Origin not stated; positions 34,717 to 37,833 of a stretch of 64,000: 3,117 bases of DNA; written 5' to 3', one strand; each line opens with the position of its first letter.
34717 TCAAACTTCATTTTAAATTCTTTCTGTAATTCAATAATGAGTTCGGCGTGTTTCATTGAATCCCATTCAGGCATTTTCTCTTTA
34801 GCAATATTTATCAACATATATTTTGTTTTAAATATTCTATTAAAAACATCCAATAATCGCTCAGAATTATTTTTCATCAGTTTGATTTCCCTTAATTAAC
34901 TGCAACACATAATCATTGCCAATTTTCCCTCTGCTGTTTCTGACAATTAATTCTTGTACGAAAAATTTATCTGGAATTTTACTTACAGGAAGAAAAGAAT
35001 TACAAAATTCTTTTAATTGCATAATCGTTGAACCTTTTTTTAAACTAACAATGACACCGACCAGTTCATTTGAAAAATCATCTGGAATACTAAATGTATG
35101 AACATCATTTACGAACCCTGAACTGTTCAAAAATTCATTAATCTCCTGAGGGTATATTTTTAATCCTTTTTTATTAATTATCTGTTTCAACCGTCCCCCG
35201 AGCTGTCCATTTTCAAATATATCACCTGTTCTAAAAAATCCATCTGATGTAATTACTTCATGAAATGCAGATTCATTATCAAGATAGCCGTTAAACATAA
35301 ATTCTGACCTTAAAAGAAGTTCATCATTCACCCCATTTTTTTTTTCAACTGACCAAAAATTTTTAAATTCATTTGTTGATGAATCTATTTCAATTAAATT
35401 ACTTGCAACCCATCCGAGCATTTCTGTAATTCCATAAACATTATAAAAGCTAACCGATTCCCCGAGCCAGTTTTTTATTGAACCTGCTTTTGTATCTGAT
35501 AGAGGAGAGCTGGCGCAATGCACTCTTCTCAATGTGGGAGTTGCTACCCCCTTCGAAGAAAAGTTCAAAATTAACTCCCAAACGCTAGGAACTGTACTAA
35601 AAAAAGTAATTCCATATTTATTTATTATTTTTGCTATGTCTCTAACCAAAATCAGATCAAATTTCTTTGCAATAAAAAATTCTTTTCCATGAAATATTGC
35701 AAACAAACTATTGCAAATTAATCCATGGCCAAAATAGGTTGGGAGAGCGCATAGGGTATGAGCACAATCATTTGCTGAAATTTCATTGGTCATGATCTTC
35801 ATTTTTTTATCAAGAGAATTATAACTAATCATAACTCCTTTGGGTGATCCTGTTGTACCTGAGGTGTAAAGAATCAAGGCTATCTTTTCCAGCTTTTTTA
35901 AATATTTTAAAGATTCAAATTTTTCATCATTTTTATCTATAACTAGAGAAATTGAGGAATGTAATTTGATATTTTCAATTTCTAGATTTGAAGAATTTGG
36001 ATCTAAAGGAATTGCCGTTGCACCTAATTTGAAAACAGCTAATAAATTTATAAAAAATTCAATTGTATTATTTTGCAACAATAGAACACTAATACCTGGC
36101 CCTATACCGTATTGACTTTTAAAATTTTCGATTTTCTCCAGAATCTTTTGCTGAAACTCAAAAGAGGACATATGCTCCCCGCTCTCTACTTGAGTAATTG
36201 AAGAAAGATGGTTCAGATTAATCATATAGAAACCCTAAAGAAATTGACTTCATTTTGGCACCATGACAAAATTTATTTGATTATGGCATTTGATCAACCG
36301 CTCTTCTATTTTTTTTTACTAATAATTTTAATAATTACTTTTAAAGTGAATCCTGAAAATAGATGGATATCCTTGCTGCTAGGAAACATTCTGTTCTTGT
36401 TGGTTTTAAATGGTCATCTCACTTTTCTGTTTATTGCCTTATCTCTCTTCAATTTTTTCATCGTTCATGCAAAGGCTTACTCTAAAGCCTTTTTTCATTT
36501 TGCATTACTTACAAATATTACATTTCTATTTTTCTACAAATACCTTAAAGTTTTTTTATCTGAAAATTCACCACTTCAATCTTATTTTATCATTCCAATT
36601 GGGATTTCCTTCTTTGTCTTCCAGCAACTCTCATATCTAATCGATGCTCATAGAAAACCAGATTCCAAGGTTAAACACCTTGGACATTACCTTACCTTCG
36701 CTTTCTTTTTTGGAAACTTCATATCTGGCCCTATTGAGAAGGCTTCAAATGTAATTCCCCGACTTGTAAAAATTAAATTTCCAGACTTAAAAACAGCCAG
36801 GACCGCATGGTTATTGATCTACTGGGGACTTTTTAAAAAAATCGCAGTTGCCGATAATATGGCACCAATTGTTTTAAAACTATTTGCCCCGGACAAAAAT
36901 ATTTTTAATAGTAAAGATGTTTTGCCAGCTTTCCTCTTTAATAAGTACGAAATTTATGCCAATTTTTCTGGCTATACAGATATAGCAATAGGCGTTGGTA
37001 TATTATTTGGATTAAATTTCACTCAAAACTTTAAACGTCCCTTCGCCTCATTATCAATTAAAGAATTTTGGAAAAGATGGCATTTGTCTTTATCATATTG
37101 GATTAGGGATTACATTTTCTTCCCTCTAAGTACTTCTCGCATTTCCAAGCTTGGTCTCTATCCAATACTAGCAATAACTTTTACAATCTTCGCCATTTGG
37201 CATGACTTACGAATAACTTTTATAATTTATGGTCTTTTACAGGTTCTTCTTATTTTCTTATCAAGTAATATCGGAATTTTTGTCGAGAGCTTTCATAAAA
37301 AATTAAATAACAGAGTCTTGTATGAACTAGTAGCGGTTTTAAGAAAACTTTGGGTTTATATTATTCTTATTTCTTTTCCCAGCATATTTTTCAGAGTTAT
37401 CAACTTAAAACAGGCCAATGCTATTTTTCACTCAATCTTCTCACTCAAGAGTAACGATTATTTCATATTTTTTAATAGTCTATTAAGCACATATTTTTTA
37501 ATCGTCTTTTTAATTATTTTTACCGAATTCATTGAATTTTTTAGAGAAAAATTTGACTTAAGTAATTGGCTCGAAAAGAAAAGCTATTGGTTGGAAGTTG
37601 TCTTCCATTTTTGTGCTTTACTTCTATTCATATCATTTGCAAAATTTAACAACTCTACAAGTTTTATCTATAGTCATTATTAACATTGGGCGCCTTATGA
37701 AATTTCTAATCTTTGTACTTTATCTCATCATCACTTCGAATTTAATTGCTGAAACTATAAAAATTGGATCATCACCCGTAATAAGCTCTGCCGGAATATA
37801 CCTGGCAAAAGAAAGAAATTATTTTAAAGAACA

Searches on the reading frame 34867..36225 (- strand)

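Call 80: search_protein_families(library=pfam, proteins=[window:34867-36225:-], max_evalue=0.001)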
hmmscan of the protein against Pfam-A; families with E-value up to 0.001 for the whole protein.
window:34867-36225:- (452 aa): 1 family
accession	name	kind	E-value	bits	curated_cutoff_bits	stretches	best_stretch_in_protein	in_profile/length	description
PF00501.34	AMP-binding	-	2.8e-42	145.3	29.9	2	111-275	160-330/384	AMP-binding enzyme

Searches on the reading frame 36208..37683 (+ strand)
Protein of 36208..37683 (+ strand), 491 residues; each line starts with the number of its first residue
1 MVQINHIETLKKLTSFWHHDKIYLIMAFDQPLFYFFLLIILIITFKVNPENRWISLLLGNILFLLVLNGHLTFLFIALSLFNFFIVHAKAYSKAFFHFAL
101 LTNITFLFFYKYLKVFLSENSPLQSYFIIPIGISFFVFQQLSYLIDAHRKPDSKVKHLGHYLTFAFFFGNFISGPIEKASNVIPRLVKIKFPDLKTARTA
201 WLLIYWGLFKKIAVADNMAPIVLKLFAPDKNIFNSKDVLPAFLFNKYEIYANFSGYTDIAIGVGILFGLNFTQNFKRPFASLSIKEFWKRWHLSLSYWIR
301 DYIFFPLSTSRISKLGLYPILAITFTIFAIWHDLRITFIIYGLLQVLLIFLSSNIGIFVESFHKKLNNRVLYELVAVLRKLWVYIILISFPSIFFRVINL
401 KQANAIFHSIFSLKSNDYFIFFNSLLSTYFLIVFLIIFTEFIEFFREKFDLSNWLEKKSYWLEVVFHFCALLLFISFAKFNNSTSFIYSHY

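Call 80: search_protein_families(library=pfam, proteins=[window:36208-37683:+], max_evalue=0.001)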
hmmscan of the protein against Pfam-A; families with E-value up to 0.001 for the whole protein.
window:36208-37683:+ (491 aa): 1 family
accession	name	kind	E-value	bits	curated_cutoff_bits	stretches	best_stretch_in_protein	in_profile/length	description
PF03062.24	MBOAT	-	2.1e-18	67.2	27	1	96-362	20-304/337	MBOAT, membrane-bound O-acyltransferase family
